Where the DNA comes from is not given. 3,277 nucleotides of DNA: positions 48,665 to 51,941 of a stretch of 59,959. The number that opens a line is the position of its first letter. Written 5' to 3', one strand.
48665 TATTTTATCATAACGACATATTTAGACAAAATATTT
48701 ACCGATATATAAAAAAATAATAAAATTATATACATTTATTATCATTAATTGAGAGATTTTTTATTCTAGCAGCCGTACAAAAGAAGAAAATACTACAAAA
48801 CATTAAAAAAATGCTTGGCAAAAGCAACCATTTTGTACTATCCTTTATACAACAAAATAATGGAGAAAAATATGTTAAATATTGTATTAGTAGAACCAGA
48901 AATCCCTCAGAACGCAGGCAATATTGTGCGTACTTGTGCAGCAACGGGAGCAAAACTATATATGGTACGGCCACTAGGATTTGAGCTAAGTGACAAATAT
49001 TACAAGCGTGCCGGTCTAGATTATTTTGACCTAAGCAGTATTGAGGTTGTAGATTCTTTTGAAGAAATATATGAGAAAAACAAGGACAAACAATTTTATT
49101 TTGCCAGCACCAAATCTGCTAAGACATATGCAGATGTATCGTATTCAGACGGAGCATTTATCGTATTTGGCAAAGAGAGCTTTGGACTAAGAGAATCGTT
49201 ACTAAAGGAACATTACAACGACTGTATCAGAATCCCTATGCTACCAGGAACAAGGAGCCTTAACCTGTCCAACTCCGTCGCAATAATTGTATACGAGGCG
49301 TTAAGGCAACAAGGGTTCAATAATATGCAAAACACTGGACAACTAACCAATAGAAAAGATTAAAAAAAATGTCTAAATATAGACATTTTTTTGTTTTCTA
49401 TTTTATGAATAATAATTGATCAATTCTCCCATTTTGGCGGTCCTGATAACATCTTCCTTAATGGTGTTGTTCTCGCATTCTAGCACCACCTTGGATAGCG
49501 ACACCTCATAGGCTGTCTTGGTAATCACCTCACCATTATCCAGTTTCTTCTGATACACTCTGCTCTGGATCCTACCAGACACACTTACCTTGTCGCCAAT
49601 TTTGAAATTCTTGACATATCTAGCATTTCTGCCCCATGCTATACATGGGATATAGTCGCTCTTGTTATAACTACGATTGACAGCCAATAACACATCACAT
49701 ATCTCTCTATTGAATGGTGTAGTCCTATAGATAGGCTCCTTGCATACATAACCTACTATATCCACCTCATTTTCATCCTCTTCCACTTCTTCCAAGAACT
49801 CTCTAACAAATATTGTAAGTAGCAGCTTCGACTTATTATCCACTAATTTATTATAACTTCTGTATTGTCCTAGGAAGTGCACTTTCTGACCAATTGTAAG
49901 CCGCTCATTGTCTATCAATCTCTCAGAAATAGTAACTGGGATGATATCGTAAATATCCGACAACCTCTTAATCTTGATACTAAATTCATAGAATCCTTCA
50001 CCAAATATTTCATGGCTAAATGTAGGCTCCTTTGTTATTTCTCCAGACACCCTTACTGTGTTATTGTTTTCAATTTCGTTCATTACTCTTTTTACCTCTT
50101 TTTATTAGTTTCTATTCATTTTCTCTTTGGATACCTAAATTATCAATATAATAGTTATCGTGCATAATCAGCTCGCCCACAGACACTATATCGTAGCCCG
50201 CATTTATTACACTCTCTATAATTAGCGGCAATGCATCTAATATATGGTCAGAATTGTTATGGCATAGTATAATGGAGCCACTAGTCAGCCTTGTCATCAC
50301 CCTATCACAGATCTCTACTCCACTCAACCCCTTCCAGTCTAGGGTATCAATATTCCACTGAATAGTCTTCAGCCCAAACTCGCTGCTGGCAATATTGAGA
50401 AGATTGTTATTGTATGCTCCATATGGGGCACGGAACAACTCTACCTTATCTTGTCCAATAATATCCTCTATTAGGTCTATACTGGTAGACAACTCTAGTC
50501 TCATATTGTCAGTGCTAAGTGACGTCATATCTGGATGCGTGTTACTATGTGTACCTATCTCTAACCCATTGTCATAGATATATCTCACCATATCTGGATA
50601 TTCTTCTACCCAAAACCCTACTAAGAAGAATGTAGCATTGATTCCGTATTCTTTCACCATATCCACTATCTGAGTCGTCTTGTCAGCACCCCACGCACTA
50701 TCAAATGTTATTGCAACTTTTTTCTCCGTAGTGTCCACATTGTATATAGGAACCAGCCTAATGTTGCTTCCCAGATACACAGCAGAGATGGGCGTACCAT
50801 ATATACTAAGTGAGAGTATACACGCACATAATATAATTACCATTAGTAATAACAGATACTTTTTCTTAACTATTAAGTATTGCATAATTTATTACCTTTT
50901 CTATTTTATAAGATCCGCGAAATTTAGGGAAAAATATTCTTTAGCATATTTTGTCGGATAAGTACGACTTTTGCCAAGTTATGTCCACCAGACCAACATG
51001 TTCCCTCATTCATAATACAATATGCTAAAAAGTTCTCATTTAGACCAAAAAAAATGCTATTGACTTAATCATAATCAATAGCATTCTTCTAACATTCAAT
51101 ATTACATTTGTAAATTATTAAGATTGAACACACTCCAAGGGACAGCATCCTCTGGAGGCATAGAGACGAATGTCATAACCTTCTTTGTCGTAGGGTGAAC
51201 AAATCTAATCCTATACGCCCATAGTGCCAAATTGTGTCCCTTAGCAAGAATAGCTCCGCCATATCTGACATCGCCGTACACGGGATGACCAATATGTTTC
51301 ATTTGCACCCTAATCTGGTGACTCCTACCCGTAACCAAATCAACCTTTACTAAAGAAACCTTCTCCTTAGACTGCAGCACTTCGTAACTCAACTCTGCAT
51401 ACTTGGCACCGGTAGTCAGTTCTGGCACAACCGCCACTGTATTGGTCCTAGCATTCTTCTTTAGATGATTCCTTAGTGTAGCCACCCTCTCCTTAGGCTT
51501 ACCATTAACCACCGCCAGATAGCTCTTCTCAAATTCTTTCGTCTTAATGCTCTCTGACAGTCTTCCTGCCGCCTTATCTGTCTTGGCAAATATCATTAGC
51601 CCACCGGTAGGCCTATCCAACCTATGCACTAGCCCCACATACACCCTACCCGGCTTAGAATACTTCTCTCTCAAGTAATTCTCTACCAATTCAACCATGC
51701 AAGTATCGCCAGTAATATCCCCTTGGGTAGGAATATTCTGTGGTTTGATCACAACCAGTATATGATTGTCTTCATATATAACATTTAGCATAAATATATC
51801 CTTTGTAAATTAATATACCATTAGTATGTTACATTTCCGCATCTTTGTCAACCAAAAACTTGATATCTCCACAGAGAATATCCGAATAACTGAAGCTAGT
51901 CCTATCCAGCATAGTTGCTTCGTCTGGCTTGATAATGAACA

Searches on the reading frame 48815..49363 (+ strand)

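Call 52: search_protein_families(library=pfam, proteins=[window:48815-49363:+], max_evalue=0.0001)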
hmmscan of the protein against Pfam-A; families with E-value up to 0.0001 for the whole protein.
window:48815-49363:+ (182 aa): 1 family
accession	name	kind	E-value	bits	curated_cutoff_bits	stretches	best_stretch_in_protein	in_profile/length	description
PF00588.24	SpoU_methylase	-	7.1e-34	117.4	29.7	1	21-160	2-142/142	SpoU rRNA Methylase family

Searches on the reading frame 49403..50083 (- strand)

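Call 52: search_protein_families(library=pfam, proteins=[window:49403-50083:-], max_evalue=0.0001)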
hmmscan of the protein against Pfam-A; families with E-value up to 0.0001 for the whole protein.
window:49403-50083:- (226 aa): 2 families
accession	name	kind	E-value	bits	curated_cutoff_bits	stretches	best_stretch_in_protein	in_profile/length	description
PF00436.31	SSB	-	1.4e-19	70.5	26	1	105-196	2-98/104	Single-strand binding protein family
PF01336.31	tRNA_anti-codon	-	5.3e-05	23.5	27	0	142-182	26-61/75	OB-fold nucleic acid binding domain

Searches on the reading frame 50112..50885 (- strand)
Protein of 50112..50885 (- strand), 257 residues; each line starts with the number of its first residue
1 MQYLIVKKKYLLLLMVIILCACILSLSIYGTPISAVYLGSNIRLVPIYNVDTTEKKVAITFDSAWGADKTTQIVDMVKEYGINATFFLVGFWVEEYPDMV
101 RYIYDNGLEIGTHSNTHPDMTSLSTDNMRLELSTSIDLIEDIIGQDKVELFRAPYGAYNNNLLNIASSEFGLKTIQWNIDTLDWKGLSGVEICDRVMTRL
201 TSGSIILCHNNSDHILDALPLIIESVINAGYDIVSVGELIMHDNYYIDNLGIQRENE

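Call 52: search_protein_families(library=pfam, proteins=[window:50112-50885:-], max_evalue=0.0001)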
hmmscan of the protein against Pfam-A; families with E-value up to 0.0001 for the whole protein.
window:50112-50885:- (257 aa): 1 family
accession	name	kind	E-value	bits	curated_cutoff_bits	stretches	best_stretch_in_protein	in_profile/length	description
PF01522.26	Polysacc_deac_1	-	5e-35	120.6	23.1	1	50-168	2-118/124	Polysaccharide deacetylase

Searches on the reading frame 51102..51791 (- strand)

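Call 52: search_protein_families(library=pfam, proteins=[window:51102-51791:-], max_evalue=0.0001)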
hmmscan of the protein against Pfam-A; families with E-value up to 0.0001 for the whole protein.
window:51102-51791:- (229 aa): 1 family
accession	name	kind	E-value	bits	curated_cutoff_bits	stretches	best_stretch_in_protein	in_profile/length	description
PF00849.27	PseudoU_synth_2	-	3e-32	112.4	26.8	1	10-166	1-152/152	RNA pseudouridylate synthase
